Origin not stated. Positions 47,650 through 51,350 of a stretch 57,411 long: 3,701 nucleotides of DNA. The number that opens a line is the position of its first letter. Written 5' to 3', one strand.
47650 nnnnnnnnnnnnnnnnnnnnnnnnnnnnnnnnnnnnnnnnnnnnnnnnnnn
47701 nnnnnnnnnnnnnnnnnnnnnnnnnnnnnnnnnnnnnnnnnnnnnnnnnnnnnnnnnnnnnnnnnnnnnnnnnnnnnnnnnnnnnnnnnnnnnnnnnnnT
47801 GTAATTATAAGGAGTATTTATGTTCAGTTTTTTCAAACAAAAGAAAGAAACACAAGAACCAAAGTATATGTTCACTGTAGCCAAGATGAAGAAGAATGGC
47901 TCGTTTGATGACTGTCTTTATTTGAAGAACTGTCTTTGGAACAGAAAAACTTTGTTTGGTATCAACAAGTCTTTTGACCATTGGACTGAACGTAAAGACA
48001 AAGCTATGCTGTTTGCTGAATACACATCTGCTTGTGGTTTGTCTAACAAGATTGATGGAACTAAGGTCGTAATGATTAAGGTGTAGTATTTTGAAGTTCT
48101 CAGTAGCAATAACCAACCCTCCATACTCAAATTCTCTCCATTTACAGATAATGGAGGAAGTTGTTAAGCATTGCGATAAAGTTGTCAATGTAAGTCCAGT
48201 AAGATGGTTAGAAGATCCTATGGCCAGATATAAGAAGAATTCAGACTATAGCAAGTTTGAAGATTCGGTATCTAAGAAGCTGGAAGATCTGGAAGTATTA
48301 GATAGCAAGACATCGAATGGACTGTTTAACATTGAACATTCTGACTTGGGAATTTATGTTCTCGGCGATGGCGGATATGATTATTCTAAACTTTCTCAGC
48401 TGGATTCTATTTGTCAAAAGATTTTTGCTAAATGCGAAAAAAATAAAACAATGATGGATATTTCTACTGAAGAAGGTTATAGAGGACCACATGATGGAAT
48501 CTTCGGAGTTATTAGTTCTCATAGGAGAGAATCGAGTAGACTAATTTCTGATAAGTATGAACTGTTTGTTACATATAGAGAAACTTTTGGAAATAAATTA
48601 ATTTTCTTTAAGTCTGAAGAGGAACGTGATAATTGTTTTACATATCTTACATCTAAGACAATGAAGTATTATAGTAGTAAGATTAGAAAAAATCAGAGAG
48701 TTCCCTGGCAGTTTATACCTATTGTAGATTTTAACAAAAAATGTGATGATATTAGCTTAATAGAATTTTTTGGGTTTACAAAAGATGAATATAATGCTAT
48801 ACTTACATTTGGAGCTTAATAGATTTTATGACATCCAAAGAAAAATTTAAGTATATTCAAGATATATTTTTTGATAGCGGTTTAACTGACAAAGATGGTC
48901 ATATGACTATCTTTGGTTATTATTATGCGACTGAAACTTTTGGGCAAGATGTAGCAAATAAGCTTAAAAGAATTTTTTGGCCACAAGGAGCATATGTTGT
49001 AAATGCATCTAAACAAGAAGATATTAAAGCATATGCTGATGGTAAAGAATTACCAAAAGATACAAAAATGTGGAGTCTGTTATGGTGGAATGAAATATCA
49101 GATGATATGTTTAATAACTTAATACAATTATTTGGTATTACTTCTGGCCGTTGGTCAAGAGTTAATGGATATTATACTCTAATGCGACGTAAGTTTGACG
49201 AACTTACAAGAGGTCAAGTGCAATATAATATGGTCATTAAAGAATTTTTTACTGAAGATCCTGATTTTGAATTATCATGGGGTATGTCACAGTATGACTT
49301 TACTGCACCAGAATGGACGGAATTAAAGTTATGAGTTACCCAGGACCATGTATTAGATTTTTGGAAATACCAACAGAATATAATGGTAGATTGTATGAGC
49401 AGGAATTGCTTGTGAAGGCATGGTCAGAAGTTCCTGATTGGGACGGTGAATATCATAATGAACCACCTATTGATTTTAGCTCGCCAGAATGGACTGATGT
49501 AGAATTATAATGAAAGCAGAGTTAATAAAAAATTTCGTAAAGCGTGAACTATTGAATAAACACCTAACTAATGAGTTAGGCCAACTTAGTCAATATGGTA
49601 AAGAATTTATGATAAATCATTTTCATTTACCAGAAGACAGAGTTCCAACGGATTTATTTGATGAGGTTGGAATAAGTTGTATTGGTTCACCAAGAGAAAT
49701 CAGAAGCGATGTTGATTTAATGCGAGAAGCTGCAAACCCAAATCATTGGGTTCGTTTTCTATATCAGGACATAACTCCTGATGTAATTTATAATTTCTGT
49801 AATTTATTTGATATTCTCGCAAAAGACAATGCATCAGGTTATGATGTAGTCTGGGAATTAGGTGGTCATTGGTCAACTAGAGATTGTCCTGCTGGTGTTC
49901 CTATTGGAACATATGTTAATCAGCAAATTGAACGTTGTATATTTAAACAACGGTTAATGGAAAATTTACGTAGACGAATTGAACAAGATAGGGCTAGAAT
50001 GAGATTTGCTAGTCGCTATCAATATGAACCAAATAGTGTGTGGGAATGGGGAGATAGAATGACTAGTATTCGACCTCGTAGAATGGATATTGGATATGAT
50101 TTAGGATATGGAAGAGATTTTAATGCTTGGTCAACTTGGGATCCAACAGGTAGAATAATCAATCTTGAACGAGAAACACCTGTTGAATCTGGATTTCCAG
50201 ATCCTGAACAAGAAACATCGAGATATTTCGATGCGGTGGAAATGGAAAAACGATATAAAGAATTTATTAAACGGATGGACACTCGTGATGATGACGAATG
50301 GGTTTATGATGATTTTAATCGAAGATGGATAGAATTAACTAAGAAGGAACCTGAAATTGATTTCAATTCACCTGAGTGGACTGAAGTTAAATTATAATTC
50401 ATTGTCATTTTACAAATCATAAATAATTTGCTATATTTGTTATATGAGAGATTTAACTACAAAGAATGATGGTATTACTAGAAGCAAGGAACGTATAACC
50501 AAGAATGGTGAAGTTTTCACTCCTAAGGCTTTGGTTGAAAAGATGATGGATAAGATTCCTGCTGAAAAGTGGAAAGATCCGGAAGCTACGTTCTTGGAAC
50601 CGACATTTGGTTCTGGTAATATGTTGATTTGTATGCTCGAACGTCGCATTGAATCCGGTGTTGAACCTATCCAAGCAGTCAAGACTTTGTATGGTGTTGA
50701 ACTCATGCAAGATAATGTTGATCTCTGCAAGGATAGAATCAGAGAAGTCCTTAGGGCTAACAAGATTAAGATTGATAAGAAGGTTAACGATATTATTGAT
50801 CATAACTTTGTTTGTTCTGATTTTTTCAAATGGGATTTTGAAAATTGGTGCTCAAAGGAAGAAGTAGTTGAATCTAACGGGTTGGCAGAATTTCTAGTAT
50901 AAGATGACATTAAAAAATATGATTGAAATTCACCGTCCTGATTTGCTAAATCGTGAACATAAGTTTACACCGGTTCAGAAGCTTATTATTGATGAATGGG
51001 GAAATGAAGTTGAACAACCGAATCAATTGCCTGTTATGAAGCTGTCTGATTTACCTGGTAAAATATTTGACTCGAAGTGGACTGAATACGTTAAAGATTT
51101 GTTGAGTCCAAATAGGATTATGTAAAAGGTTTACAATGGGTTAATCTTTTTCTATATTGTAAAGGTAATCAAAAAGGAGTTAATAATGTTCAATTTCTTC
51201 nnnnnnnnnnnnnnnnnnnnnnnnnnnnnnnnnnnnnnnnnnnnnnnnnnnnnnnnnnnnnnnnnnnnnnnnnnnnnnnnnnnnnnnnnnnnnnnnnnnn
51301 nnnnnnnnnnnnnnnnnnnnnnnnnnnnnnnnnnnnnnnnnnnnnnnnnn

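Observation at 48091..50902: Apparent split and order-permuted methyltransferase: NPPY/TRD half (48091-48819) and SAM-binding half (50444-50902) are separate genes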

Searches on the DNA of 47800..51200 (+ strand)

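Call 5: search_dna_similar(query=window:47800-51200:+, collection=phages, mode=near, max_rows=25)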
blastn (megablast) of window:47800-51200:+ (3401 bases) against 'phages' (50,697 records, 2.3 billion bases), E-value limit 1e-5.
No match.

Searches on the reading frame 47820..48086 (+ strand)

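Call 3: search_protein_families(library=pfam, proteins=[window:47820-48086:+], max_evalue=1)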
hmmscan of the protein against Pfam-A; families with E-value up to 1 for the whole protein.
window:47820-48086:+ (88 aa): 2 families
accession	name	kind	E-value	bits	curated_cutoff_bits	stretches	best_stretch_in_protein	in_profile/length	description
PF04354.18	ZipA_C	-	0.086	13.2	23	1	5-31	37-64/128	ZipA, C-terminal FtsZ-binding domain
PF17868.7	AAA_lid_8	-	0.11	12.8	22.8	1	30-43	49-62/72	AAA lid domain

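Call 4: search_protein_families(library=phrogs, proteins=[window:47820-48086:+], max_evalue=0.01)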
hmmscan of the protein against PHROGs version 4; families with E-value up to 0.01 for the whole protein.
window:47820-48086:+ (88 aa): 0 families

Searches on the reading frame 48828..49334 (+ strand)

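Call 3: search_protein_families(library=pfam, proteins=[window:48828-49334:+], max_evalue=1)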
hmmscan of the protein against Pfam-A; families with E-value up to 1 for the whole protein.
window:48828-49334:+ (168 aa): 1 family
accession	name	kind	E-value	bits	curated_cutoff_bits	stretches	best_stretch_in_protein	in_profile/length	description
PF04458.17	DUF505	-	0.0047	15.8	28.7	1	31-82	192-243/622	Protein of unknown function (DUF505)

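Call 4: search_protein_families(library=phrogs, proteins=[window:48828-49334:+], max_evalue=0.01)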
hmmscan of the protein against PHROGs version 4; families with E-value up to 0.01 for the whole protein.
window:48828-49334:+ (168 aa): 0 families

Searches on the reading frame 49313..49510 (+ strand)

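Call 3: search_protein_families(library=pfam, proteins=[window:49313-49510:+], max_evalue=1)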
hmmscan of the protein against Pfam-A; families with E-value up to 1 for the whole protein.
window:49313-49510:+ (65 aa): 1 family
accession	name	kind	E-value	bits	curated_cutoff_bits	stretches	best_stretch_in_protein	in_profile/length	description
PF20383.3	DUF6678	-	0.2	12.2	24.5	0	38-64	47-73/122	Family of unknown function (DUF6678)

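Call 4: search_protein_families(library=phrogs, proteins=[window:49313-49510:+], max_evalue=0.01)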
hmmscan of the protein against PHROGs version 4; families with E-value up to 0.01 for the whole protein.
window:49313-49510:+ (65 aa): 0 families

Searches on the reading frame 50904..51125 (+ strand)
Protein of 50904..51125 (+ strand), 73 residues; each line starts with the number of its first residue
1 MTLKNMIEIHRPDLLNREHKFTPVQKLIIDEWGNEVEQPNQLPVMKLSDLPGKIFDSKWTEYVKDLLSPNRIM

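Call 3: search_protein_families(library=pfam, proteins=[window:50904-51125:+], max_evalue=1)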
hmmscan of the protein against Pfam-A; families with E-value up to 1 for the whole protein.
window:50904-51125:+ (73 aa): 1 family
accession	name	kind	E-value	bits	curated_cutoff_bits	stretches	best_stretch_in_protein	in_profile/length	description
PF14919.11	MTBP_mid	-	0.02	14.3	25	1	3-50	161-208/335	MDM2-binding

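Call 4: search_protein_families(library=phrogs, proteins=[window:50904-51125:+], max_evalue=0.01)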
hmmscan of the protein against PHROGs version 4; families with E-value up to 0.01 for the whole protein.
window:50904-51125:+ (73 aa): 0 families
